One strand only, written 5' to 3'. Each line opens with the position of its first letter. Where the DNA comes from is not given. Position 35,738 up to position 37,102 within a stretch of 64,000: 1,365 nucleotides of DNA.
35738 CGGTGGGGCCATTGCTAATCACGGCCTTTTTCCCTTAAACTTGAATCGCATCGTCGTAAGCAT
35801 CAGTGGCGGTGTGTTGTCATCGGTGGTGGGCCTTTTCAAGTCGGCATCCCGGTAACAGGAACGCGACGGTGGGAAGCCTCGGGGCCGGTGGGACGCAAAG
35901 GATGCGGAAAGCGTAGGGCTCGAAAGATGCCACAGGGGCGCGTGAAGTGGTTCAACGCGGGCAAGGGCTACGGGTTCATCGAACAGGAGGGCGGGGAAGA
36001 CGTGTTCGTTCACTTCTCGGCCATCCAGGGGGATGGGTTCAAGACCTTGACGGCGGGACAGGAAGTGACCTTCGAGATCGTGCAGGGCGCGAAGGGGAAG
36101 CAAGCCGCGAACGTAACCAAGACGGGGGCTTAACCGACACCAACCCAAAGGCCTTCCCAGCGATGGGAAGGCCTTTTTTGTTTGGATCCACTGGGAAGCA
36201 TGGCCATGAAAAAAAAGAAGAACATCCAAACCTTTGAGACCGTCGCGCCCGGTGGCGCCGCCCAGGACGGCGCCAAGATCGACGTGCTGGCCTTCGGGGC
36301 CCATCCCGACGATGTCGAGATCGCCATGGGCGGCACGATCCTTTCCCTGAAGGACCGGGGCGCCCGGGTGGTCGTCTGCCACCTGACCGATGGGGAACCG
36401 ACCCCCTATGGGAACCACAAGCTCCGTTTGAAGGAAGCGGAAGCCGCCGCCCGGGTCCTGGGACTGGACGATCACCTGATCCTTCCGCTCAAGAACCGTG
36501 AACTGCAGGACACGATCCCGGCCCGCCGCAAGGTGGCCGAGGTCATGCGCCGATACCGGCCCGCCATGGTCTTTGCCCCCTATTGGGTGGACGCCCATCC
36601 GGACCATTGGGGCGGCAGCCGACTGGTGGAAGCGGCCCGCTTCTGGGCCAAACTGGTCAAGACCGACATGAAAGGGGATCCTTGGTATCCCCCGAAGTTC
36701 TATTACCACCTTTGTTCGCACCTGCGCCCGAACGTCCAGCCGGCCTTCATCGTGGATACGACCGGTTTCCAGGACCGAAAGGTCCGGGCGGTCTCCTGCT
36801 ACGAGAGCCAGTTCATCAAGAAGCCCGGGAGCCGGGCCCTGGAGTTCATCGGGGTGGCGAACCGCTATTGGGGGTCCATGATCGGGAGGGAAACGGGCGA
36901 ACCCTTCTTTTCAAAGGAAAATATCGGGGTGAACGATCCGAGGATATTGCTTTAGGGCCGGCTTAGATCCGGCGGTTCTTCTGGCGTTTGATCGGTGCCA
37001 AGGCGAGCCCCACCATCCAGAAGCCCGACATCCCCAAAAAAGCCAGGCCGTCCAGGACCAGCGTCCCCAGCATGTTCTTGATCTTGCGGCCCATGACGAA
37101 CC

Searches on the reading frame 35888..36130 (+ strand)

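Call 70: search_protein_families(library=pfam, proteins=[window:35888-36130:+], max_evalue=0.001)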
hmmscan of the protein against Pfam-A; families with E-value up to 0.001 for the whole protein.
window:35888-36130:+ (81 aa): 1 family
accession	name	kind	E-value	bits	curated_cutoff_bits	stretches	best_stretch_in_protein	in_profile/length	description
PF00313.28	CSD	-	9.2e-30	102.8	27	1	16-78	2-65/66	'Cold-shock' DNA-binding domain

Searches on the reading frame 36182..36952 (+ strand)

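Call 70: search_protein_families(library=pfam, proteins=[window:36182-36952:+], max_evalue=0.001)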
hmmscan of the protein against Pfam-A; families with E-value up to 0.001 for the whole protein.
window:36182-36952:+ (257 aa): 1 family
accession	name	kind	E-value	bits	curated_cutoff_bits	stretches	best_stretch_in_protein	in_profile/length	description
PF02585.22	PIG-L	-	2.2e-25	90.1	28.2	1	36-152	1-128/129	GlcNAc-PI de-N-acetylase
